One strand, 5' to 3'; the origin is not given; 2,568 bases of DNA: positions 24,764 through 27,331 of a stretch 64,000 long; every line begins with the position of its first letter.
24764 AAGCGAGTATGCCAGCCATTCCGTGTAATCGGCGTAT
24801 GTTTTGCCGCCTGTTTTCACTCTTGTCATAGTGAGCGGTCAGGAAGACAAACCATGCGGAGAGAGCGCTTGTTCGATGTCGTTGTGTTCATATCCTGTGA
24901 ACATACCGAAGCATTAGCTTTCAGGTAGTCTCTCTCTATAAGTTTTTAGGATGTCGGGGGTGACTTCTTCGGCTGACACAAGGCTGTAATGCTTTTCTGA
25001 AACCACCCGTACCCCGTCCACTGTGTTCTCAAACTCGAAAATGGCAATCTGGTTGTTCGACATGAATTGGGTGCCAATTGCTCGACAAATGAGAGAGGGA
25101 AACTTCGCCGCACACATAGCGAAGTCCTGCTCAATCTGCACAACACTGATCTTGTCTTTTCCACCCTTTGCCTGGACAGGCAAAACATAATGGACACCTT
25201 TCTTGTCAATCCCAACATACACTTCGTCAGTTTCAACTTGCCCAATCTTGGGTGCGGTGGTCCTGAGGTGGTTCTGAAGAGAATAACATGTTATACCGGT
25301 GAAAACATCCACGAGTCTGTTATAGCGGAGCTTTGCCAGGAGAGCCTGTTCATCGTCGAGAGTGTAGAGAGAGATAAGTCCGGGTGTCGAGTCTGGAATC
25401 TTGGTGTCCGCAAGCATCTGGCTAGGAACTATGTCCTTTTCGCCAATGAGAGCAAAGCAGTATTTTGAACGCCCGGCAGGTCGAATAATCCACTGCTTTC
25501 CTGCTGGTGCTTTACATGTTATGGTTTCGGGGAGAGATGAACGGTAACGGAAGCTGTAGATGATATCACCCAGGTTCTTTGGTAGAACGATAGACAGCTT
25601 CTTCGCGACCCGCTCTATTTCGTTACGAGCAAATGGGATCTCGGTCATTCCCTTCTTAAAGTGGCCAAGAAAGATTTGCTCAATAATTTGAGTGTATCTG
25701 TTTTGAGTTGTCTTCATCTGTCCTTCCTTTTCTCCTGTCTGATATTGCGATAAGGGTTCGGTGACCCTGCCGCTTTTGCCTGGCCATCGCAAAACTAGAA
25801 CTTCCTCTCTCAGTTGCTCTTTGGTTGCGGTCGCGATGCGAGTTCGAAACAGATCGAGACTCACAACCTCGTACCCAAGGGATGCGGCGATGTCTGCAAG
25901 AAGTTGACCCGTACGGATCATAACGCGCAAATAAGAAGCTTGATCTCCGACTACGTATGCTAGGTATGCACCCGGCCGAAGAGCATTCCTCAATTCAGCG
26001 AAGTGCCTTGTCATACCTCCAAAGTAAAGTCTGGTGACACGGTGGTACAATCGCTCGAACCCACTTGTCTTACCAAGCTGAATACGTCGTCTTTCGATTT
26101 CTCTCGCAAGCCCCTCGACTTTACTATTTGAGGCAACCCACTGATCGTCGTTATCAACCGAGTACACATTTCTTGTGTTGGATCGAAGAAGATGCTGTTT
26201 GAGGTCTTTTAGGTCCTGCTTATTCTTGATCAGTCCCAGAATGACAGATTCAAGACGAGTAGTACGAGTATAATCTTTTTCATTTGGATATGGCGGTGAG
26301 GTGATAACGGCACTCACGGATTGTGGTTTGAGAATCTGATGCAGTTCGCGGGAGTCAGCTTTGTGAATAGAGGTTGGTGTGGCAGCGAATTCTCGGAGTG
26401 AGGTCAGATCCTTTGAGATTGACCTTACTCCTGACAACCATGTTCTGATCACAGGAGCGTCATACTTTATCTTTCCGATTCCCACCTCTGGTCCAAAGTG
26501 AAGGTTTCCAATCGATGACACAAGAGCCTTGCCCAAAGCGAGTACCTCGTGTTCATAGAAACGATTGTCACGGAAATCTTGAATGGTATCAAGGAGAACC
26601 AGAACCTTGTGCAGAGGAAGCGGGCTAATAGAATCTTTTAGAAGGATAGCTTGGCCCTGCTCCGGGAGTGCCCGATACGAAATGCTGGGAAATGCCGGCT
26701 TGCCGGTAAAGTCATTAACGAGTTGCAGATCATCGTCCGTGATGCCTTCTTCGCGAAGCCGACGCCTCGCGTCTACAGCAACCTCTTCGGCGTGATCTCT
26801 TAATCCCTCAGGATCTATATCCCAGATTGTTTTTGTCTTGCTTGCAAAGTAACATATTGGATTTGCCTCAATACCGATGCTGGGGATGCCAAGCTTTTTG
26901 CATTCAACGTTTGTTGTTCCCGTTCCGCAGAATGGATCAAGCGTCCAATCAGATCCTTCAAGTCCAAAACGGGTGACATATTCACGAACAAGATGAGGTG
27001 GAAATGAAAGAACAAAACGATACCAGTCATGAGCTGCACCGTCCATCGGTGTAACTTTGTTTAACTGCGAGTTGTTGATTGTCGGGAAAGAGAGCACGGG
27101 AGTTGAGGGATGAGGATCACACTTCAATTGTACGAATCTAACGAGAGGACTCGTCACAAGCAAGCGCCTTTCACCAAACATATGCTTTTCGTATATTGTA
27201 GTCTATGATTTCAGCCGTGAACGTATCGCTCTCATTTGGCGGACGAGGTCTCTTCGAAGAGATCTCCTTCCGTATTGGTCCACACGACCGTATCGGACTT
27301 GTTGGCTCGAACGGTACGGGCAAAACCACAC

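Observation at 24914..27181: Single-polypeptide DNA methyltransferase fused to a C-terminal PD-(D/E)xK-like module: candidate single-chain R-M enzyme with unusual domain order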

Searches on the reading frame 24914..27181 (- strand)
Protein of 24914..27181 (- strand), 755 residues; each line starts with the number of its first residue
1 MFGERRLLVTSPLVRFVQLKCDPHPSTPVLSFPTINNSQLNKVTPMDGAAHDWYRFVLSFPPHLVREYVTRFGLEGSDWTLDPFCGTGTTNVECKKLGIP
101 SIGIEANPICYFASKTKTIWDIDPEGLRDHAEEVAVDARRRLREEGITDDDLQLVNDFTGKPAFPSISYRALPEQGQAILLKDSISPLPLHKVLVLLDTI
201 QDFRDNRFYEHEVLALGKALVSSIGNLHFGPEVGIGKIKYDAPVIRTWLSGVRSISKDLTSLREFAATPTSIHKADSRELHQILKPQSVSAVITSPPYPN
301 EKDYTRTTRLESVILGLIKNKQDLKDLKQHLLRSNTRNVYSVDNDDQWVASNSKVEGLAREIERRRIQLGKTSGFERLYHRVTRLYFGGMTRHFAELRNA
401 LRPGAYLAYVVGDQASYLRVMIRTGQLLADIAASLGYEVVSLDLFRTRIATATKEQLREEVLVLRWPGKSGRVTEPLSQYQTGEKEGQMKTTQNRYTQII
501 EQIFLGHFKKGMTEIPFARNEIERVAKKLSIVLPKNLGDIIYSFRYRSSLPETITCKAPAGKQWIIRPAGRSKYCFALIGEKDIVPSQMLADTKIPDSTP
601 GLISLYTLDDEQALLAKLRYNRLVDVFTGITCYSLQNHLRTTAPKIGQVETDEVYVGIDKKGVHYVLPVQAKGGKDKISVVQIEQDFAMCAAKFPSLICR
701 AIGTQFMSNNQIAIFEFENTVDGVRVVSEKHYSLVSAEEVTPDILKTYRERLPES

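Call 3: search_protein_families(library=pfam, proteins=[window:24914-27181:-], max_evalue=1)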
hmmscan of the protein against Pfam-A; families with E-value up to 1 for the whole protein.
window:24914-27181:- (755 aa): 3 families
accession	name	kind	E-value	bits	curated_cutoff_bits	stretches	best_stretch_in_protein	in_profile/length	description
PF01555.25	N6_N4_Mtase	-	6.4e-11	43.1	26.7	1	54-108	160-213/221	DNA methylase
PF01170.24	UPF0020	-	0.00042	20.5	22.3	1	70-112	22-64/197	RMKL-like, methyltransferase domain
PF00439.30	Bromodomain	-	0.093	13.2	21.7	1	280-354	5-69/84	Bromodomain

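Call 4: search_protein_families(library=ncbifam, proteins=[window:24914-27181:-], max_evalue=1)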
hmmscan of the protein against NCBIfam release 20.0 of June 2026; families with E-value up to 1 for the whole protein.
window:24914-27181:- (755 aa): 3 families
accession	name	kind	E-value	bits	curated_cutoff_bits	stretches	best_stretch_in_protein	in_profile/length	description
TIGR01177.1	TIGR01177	hypoth_equivalog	6e-07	29.1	316.55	1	59-105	165-211/330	TIGR01177 family methyltransferase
NF050803.1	DnaMtaseCcrMCaul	equivalog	0.00026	20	830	1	77-126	206-254/350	adenine-specific DNA-methyltransferase CcrM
NF008572.0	PRK11524.1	equivalog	0.035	13.2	292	1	76-107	214-245/294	adenine-specific DNA-methyltransferase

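Call 7: search_protein_families(library=padloc, proteins=[window:24914-27181:-], max_evalue=1)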
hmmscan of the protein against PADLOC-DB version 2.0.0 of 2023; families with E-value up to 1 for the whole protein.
window:24914-27181:- (755 aa): 45 families (the best 25 are shown)
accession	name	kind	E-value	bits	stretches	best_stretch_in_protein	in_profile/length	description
PDLC03404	REase_II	-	2.2e-117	389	1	492-749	2-259/260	Type II restriction enzyme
PDLC03224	MTase_II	-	2.1e-37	127.2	2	279-458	287-472/481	Type II methyltransferase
PDLC03306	MTase_II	-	3.8e-25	86.7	2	256-449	208-401/422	Type II methyltransferase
PDLC03389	MTase_II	-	4.5e-21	73.1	2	276-460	268-438/445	Type II methyltransferase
PDLC03369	MTase_II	-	3.6e-19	66.9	1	49-121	113-185/532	Type II methyltransferase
PDLC03322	MTase_II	-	2.2e-16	57.8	2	59-143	45-130/446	Type II methyltransferase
PDLC03377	MTase_II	-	7.8e-15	52.4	2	37-120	83-165/504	Type II methyltransferase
PDLC03362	MTase_II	-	1.5e-13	48.4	2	288-440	261-403/438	Type II methyltransferase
PDLC03239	MTase_II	-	3.1e-13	47.2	1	50-134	65-149/442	Type II methyltransferase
PDLC03387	MTase_II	-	5.6e-13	46.7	2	58-108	216-265/289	Type II methyltransferase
PDLC03353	MTase_II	-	1.1e-12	46.1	2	55-106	188-238/260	Type II methyltransferase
PDLC03364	MTase_II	-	8.4e-12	42.8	2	54-139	36-119/380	Type II methyltransferase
PDLC03351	MTase_II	-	1.8e-11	41.8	1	52-152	125-223/348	Type II methyltransferase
PDLC03371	MTase_II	-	2.3e-08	31.9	2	78-109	212-243/260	Type II methyltransferase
PDLC03350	MTase_II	-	3.3e-08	31.3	2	59-108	237-285/312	Type II methyltransferase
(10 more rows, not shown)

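Call 8: search_solved_structures(query=window:24914-27181:-, max_evalue=1)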
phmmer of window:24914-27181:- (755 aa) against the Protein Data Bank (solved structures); distinct sequences matched with E-value up to 1: 9.
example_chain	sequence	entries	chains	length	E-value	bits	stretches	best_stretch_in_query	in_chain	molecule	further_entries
2zie_A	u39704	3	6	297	0.00011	23.7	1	59-109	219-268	Putative modification methylase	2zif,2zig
5hek_A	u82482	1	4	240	0.011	17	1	74-114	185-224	Adenine specific DNA methyltransferase (DpnA)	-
5hfj_A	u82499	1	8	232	0.012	17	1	74-114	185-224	Adenine specific DNA methyltransferase (DpnA)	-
6zxw_G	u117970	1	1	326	0.022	16.1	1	59-105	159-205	tRNA (Guanine(10)-N2)-dimethyltransferase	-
6zxv_A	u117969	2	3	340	0.024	15.9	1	59-105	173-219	tRNA (Guanine(10)-N2)-dimethyltransferase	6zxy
6pbd_A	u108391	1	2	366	0.17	13.1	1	76-109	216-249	Modification methylase CcrMI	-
9c3u_A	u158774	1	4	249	0.23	12.7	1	79-110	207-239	Methyltransferase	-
8urk_A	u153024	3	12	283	0.25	12.6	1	79-111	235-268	Methyltransferase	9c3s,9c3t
1g60_A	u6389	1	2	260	0.53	11.5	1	64-107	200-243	Adenine-specific Methyltransferase MboIIA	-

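Call 10: find_homologous_proteins(query=window:24914-27181:-)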
Query window:24914-27181:- (755 aa): 8000 proteins with E <= 0.001 among 8000 candidates; the best 120 are listed.
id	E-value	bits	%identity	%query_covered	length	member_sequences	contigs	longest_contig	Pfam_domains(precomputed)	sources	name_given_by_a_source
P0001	0.0e+0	1722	100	100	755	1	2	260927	PF01555.25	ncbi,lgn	-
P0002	0.0e+0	1219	72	96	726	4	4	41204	PF01170.25,PF01555.25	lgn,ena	-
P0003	0.0e+0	1195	70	96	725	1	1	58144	PF01555.25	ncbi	ncbi:MAG: DNA methyltransferase [Bacteroidota bacterium]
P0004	0.0e+0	1159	69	96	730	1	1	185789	PF01555.25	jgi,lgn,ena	-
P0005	0.0e+0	1109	66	96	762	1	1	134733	PF01555.25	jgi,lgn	jgi:hypothetical protein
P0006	0.0e+0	1106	67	95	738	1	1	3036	PF01555.25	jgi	jgi:hypothetical protein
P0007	0.0e+0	1032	63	95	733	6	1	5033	PF01170.25,PF01555.25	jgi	-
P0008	0.0e+0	1026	63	95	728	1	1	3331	PF01170.25,PF01555.25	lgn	-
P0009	0.0e+0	1021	63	96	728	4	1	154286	PF01170.25,PF01555.25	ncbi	ncbi:MAG: DNA methyltransferase [Pyrinomonadaceae bacterium]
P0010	0.0e+0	1021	61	96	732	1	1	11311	PF01170.25,PF01555.25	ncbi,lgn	-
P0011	0.0e+0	1021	62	96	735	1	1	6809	PF01555.25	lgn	-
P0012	0.0e+0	1018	62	95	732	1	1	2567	PF01555.25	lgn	-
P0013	0.0e+0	1017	62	95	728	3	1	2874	PF01170.25,PF01555.25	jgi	jgi:hypothetical protein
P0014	0.0e+0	1016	62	95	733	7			PF01170.25,PF01555.25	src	-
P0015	0.0e+0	1015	62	95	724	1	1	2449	PF01170.25,PF01555.25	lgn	-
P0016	0.0e+0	1015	62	95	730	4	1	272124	PF01555.25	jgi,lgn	jgi:hypothetical protein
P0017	0.0e+0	1015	63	96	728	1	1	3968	PF01170.25,PF01555.25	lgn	-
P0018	0.0e+0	1013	61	96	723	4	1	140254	PF01170.25,PF01555.25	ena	-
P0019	0.0e+0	1011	62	95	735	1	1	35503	PF01170.25,PF01555.25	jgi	jgi:hypothetical protein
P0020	0.0e+0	1011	60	95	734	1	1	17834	PF01555.25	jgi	jgi:DNA modification methylase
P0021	1.6e-298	1010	61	96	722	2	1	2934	PF01170.25,PF01555.25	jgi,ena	-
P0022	2.4e-298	1009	61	95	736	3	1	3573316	PF01170.25,PF01555.25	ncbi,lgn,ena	-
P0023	2.7e-298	1009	62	94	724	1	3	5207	PF01170.25,PF01555.25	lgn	-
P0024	2.7e-298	1009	62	95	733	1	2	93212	PF01170.25,PF01555.25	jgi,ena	jgi:hypothetical protein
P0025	3.1e-298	1009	61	95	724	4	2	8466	PF01555.25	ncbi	-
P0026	5.4e-298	1008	60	96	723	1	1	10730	PF01170.25,PF01555.25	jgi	jgi:hypothetical protein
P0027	1.6e-297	1007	62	96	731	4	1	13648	PF01555.25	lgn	-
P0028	2.0e-297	1006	62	95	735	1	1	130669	PF01170.25,PF01555.25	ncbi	ncbi:MAG: DNA methyltransferase [Blastocatellia bacterium]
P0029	3.7e-297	1006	62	95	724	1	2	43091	PF01555.25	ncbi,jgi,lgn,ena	-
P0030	4.6e-297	1005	61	95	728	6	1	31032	PF01555.25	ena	-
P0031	1.7e-296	1003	60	96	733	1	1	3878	PF01170.25,PF01555.25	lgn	-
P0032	2.4e-296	1003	61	94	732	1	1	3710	PF01170.25,PF01555.25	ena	-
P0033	2.5e-296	1003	61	96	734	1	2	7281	PF01555.25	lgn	-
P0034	6.0e-296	1002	61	95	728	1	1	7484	PF01170.25,PF01555.25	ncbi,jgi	jgi:hypothetical protein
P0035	2.9e-295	999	60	95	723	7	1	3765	PF01170.25,PF01555.25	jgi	-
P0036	3.7e-295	999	60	95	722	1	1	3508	PF01170.25,PF01555.25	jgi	jgi:hypothetical protein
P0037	6.1e-295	998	62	95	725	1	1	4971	PF01170.25,PF01555.25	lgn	-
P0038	6.8e-295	998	61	95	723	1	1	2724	PF01170.25,PF01555.25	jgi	jgi:hypothetical protein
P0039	7.8e-295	998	61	95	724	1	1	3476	PF01170.25,PF01555.25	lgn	-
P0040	1.2e-294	997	60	95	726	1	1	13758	PF01170.25,PF01555.25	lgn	-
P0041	3.3e-293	992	60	96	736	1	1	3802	PF01170.25,PF01555.25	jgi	jgi:hypothetical protein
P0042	4.3e-293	992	60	95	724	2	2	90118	PF01555.25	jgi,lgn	-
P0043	7.6e-293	991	61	95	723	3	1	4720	PF01170.25,PF01555.25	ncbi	-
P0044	7.8e-293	991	60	96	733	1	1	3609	PF01170.25,PF01555.25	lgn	-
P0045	8.0e-293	991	61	96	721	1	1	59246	PF01170.25,PF01555.25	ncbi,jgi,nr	ncbi:MAG: hypothetical protein QOD32_297 [Pyrinomonadaceae bacterium]|jgi:hypothetical protein|nr:hy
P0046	8.1e-293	991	61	95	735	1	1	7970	PF01170.25,PF01555.25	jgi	jgi:DNA modification methylase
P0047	1.2e-292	991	61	95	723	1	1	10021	PF01555.25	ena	-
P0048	3.8e-292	989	60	94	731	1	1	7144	PF01170.25,PF01555.25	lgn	-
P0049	1.6e-291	987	60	95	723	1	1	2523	PF01170.25,PF01555.25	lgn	-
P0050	2.4e-291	986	60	95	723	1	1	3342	PF01170.25,PF01555.25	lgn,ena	-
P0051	6.6e-291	985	60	94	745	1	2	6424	PF01555.25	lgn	-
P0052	7.3e-291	985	59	95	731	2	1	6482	PF01170.25,PF01555.25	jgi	-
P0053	9.5e-291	984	60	96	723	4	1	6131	PF01170.25,PF01555.25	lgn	-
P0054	1.0e-290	984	60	96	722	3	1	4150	PF01170.25,PF01555.25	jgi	jgi:hypothetical protein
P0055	2.2e-290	983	59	97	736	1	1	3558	PF01170.25,PF01555.25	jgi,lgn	jgi:hypothetical protein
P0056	1.2e-289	981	60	95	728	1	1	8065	PF01170.25,PF01555.25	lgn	-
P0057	7.3e-289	978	60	95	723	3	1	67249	PF01170.25,PF01555.25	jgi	jgi:hypothetical protein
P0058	2.9e-288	976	59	96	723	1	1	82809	PF01170.25,PF01555.25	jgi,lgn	jgi:hypothetical protein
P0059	4.2e-288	976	60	94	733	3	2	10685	PF01555.25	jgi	jgi:DNA modification methylase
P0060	1.5e-287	974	59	95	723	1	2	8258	PF01170.25,PF01555.25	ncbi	-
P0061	1.8e-287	973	62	95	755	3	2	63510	PF01170.25,PF01555.25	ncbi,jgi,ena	jgi:hypothetical protein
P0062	2.0e-287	973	60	97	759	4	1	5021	PF01170.25,PF01555.25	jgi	jgi:hypothetical protein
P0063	1.9e-286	970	59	95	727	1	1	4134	PF01170.25,PF01555.25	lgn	-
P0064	1.9e-285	967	60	95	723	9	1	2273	PF01170.25,PF01555.25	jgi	-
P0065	4.3e-285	966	61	94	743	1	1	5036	PF01170.25,PF01555.25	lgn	-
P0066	8.5e-285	965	61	94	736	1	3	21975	PF01170.25,PF01555.25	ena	-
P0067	1.4e-284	964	61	95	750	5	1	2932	PF01170.25,PF01555.25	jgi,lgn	-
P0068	4.8e-284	962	59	94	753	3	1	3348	PF01170.25,PF01555.25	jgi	jgi:hypothetical protein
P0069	5.6e-284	962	59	98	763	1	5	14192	PF01170.25,PF01555.25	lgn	-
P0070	7.2e-284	962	59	94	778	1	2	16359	PF01170.25,PF01555.25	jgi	-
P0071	1.2e-283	961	60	95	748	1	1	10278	PF01170.25,PF01555.25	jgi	jgi:hypothetical protein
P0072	1.7e-283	960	61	94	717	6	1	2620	PF01555.25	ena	-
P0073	2.2e-283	960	60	94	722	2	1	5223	PF01555.25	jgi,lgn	jgi:hypothetical protein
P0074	7.1e-283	958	59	97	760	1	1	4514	PF01170.25,PF01555.25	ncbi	-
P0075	1.5e-282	957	60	95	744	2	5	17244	PF13649.13,PF01170.25,PF01555.25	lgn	-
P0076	2.7e-282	956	59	94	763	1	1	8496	PF01170.25,PF01555.25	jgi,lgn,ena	-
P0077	3.4e-282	956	60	95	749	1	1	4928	PF01170.25,PF01555.25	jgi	jgi:hypothetical protein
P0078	4.7e-282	956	60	94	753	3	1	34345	PF01170.25,PF01555.25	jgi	jgi:SAM-dependent methyltransferase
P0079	5.4e-282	955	60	94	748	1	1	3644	PF01170.25,PF01555.25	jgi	jgi:hypothetical protein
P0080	5.9e-282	955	60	95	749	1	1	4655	PF01170.25,PF01555.25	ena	-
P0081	8.4e-282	955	58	97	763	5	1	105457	PF01170.25,PF01555.25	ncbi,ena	-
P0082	1.0e-281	954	58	98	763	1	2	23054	PF01170.25,PF01555.25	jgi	jgi:hypothetical protein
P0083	1.2e-281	954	60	94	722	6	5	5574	PF01170.25,PF01555.25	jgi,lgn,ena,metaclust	metaclust:\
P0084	1.4e-281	954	59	96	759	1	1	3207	PF01170.25,PF01555.25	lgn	-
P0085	1.8e-281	954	60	94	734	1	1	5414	PF13649.13,PF01555.25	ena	-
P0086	1.9e-281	954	60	94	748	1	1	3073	PF01170.25,PF01555.25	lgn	-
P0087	2.0e-281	953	59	94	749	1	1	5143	PF01555.25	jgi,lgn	-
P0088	2.2e-281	953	59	95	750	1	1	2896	PF13649.13,PF01170.25,PF01555.25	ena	-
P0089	2.3e-281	953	61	94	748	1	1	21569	PF01170.25,PF01555.25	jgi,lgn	-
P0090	4.4e-281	952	60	95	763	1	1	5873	PF01170.25,PF01555.25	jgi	jgi:hypothetical protein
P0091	5.5e-281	952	60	94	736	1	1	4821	PF01170.25,PF01555.25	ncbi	-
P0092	1.1e-280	951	60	96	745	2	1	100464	PF01170.25,PF01555.25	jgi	jgi:DNA methylase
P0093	1.4e-280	951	59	94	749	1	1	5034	PF01170.25,PF01555.25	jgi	jgi:hypothetical protein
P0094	1.4e-280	951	59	95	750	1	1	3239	PF01555.25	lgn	-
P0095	2.1e-280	950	60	94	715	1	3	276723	PF01170.25,PF01555.25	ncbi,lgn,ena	ncbi:MAG: DNA methyltransferase [Candidatus Korobacteraceae bacterium]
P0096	2.4e-280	950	60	95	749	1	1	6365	PF01170.25,PF01555.25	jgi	jgi:hypothetical protein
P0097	2.8e-280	950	59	94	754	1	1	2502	PF01170.25,PF01555.25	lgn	-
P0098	2.9e-280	950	59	94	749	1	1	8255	PF01170.25,PF01555.25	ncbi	-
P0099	3.5e-280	949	59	95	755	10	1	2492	PF01170.25,PF01555.25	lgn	-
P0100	3.5e-280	949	60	94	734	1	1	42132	PF01170.25,PF01555.25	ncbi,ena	-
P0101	3.6e-280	949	58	95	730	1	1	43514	PF01170.25,PF01555.25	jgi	jgi:hypothetical protein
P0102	5.1e-280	949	58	95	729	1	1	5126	PF01555.25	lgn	-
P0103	6.4e-280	949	59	95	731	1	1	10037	PF01170.25,PF01555.25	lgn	-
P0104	7.4e-280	948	59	94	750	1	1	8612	PF01170.25,PF01555.25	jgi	jgi:hypothetical protein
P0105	7.6e-280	948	60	94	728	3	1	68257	PF01170.25,PF01555.25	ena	-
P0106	8.0e-280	948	59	95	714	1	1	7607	PF01555.25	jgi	jgi:DNA modification methylase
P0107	1.0e-279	948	59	95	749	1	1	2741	PF01170.25,PF01555.25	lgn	-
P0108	1.1e-279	948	59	95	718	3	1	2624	PF01170.25,PF01555.25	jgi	-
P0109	1.3e-279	948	59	94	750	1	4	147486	PF01170.25,PF01555.25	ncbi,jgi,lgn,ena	ncbi:MAG: DNA methyltransferase [Verrucomicrobiota bacterium]|jgi:hypothetical protein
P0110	1.5e-279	947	59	94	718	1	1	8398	PF01170.25,PF01555.25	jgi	jgi:DNA modification methylase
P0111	2.1e-279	947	60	94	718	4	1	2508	PF01555.25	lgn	-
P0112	2.4e-279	947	60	95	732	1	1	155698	PF01170.25,PF01555.25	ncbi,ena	-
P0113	2.4e-279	947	59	94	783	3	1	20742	PF01170.25,PF01555.25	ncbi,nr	ncbi:DNA methylase [Verrucomicrobia bacterium]|nr:DNA methylase [Verrucomicrobiota bacterium]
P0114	2.4e-279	947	60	95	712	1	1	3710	PF01170.25,PF01555.25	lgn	-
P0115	3.3e-279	946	59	96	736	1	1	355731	PF01170.25,PF01555.25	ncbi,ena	-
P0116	3.5e-279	946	59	95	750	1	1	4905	PF01170.25,PF01555.25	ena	-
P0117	3.9e-279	946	59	95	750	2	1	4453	PF01170.25,PF01555.25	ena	-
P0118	4.1e-279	946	58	95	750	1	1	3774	PF01555.25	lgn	-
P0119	5.2e-279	946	59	94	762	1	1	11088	PF01170.25,PF01555.25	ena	-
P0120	7.9e-279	945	60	94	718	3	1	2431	PF01555.25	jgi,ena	-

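Call 11: find_encoding_contigs(protein=P0001, flank=6000, max_places=3)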
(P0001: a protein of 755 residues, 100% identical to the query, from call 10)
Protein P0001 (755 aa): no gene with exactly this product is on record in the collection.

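Call 16: find_encoding_contigs(protein=P0022, flank=6000, max_places=2)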
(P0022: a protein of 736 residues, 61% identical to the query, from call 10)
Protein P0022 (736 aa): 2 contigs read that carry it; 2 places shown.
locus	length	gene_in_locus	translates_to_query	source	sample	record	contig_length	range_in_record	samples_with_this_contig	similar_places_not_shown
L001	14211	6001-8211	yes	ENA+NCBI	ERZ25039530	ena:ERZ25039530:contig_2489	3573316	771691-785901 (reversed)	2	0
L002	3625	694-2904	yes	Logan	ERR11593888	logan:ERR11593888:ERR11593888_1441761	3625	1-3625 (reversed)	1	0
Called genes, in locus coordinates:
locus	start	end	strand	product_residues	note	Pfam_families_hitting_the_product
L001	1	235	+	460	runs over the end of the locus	PF00072:Response_reg, PF00158:Sigma54_activat, PF14532:Sigma54_activ_2, PF01078:Mg_chelatase (faint), PF25601:AAA_lid_14, PF02954:HTH_8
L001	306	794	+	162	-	-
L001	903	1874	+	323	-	PF14257:DUF4349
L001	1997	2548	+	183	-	PF11412:DsbD_N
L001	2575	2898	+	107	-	-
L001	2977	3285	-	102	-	PF12728:HTH_17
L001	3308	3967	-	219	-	PF13620:CarboxypepD_reg, PF13715:CarbopepD_reg_2 (faint), PF22904:NOMO1-like_2nd (weak), PF14686:fn3_3 (faint), PF13620:CarboxypepD_reg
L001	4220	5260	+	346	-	PF00092:VWA, PF13519:VWA_2, PF13768:VWA_3 (weak)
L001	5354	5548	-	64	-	PF21344:Zn_ribbon_LysW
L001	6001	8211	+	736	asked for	PF01555:N6_N4_Mtase (weak), PF01170:UPF0020 (faint)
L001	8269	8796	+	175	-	-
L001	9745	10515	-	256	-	-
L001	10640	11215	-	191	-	PF02075:RuvC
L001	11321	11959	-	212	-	PF12804:NTP_transf_3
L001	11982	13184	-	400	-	PF02625:XdhC_CoxI, PF13478:XdhC_C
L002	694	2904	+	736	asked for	PF01555:N6_N4_Mtase (weak), PF01170:UPF0020 (faint)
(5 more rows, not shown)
